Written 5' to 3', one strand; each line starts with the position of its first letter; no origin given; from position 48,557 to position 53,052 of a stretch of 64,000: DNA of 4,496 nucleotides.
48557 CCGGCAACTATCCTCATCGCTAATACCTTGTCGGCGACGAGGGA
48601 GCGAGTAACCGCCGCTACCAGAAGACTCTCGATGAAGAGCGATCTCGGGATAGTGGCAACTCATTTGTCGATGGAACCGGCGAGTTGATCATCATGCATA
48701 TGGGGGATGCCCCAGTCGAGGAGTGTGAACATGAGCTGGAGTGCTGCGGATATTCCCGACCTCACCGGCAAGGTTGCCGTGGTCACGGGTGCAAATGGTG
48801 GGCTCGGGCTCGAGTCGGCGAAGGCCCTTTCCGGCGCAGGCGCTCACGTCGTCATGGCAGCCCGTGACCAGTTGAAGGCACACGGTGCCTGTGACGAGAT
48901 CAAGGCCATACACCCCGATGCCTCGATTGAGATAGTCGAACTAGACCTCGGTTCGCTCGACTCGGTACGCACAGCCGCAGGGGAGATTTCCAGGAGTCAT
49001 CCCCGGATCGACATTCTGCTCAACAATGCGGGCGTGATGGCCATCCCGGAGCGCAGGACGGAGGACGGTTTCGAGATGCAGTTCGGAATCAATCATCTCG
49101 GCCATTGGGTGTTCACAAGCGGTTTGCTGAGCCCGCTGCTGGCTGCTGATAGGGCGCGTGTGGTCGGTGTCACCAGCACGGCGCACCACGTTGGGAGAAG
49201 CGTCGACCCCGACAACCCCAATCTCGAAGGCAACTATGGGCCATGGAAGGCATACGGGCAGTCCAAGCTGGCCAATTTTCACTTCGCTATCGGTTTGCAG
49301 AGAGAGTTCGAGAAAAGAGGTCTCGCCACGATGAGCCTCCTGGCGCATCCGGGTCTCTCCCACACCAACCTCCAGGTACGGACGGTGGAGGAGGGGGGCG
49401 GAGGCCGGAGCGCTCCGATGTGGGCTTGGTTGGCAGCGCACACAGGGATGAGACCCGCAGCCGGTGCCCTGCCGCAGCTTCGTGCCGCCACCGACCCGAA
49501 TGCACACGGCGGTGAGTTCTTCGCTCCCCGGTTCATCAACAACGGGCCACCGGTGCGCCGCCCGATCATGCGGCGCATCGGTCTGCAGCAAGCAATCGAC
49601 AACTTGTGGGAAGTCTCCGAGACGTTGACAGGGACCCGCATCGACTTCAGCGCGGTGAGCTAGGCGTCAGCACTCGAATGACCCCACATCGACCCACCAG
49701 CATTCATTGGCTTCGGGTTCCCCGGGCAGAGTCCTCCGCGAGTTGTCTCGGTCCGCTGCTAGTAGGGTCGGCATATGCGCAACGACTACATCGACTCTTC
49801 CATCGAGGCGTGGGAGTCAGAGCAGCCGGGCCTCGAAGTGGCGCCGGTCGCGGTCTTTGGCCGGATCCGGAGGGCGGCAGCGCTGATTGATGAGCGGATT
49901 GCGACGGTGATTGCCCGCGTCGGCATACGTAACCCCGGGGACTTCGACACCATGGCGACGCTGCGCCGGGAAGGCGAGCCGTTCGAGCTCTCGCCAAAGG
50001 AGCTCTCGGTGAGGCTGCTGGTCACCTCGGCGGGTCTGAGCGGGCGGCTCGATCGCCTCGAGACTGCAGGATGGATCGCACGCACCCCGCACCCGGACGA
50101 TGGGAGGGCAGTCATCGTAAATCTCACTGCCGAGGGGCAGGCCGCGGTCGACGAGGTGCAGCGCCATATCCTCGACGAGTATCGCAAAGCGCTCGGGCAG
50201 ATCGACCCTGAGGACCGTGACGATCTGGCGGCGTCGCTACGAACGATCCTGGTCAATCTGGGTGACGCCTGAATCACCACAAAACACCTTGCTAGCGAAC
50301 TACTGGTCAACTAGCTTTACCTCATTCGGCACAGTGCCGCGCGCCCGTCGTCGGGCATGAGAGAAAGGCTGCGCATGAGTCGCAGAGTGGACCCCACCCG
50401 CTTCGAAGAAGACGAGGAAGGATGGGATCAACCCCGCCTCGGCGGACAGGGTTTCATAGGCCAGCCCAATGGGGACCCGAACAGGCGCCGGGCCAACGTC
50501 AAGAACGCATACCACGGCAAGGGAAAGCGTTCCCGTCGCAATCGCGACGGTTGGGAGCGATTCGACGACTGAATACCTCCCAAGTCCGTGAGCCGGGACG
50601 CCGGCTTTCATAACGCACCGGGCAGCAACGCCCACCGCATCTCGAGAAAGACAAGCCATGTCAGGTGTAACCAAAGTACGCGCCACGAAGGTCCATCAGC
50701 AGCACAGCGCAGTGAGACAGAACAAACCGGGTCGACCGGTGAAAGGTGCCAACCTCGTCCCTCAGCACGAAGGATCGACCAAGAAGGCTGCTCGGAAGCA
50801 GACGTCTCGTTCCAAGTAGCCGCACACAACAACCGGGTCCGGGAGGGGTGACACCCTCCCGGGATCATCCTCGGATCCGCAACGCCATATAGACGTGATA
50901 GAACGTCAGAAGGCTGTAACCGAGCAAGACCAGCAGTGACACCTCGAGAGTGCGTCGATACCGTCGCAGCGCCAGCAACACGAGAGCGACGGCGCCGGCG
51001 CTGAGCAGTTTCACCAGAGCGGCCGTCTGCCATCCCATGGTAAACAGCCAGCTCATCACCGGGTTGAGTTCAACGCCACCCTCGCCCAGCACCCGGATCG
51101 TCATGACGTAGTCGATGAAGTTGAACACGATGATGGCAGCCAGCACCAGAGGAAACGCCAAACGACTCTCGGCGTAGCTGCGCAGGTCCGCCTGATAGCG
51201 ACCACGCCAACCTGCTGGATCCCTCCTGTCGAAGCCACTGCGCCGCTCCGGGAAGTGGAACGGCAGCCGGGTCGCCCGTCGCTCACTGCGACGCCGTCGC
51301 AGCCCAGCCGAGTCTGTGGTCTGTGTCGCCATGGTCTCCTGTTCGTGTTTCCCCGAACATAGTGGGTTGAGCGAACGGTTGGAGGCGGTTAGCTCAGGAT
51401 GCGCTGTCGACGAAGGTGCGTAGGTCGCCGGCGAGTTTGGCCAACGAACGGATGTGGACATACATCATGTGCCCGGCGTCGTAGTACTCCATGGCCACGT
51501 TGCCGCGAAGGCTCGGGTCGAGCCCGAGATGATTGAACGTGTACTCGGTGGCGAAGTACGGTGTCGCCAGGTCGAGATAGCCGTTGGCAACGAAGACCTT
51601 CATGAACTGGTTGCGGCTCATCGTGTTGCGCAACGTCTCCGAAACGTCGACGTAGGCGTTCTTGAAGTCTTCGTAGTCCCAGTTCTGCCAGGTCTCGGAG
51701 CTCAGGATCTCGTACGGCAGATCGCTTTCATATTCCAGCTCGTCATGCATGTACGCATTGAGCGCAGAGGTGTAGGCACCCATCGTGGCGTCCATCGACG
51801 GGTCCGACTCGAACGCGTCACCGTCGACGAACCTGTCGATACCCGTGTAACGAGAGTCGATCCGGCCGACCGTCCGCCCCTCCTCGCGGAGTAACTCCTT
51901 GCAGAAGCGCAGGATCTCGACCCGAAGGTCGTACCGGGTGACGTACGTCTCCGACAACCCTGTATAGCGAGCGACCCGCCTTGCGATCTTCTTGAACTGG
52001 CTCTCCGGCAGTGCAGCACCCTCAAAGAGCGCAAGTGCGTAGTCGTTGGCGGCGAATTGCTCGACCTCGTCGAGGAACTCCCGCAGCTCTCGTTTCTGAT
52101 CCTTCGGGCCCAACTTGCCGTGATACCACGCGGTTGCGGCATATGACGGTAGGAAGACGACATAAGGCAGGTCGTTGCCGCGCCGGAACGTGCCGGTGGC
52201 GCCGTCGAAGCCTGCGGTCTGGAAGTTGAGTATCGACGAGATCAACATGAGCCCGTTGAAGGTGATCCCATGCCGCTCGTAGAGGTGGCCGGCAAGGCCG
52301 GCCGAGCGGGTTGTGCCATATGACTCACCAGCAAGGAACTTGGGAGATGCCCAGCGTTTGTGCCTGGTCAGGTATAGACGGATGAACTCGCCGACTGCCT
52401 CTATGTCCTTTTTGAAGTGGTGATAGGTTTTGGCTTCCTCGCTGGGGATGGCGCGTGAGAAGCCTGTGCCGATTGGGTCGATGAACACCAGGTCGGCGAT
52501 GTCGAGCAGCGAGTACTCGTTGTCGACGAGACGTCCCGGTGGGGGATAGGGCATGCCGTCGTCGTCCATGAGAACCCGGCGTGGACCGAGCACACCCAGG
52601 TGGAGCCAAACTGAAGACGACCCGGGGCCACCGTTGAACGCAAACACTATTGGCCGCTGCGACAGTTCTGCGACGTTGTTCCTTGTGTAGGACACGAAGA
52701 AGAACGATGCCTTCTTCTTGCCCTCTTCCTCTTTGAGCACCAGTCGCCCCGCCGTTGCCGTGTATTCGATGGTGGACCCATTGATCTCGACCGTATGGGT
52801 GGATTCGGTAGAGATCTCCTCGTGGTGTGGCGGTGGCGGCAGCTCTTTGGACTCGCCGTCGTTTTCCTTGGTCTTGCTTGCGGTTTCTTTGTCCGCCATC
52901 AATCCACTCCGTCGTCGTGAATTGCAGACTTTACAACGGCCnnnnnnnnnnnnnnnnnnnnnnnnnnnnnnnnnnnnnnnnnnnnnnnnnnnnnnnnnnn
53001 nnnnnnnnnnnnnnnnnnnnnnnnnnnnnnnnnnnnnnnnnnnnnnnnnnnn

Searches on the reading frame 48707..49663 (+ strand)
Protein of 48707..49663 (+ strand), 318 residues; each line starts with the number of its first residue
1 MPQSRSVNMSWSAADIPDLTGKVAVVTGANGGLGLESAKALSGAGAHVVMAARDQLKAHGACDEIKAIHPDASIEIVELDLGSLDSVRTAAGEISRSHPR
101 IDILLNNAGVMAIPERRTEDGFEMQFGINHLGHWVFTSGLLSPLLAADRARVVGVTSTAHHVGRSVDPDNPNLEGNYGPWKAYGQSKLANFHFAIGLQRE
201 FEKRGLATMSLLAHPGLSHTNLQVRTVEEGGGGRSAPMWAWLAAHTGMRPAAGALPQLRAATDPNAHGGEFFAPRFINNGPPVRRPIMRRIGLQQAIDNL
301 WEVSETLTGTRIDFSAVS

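Call 28: search_protein_families(library=pfam, proteins=[window:48707-49663:+], max_evalue=0.00001)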
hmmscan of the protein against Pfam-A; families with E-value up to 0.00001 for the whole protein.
window:48707-49663:+ (318 aa): 3 families
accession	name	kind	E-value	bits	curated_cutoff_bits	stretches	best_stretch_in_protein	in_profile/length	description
PF00106.31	adh_short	-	2.4e-25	89.6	26.6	1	22-225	1-189/195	short chain dehydrogenase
PF13561.12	adh_short_C2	-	4.2e-12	46.6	27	1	28-163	1-136/236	Enoyl-(Acyl carrier protein) reductase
PF08659.16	KR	-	7.1e-08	33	22.6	1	25-112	4-93/180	KR domain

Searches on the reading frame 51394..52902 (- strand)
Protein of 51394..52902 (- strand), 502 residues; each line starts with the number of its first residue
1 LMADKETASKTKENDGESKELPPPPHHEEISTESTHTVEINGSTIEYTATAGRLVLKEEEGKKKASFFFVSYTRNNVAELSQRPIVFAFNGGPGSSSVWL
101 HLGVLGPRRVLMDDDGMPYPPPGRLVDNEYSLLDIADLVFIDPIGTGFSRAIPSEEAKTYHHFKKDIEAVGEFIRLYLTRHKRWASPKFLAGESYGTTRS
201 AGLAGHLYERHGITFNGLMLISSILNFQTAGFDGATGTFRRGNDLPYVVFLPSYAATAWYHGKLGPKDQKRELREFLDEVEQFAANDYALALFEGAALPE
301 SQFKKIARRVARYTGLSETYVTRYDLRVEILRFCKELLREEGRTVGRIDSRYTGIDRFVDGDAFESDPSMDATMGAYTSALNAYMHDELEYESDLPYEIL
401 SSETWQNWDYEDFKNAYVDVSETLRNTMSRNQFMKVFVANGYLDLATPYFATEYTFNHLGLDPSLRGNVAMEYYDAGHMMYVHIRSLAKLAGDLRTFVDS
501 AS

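Call 28: search_protein_families(library=pfam, proteins=[window:51394-52902:-], max_evalue=0.00001)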
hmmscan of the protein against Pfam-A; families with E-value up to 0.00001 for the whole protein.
window:51394-52902:- (502 aa): 1 family
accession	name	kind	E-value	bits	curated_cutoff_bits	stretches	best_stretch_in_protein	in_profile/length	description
PF00450.28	Peptidase_S10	-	1.1e-18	68.2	21.9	1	62-464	21-365/420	Serine carboxypeptidase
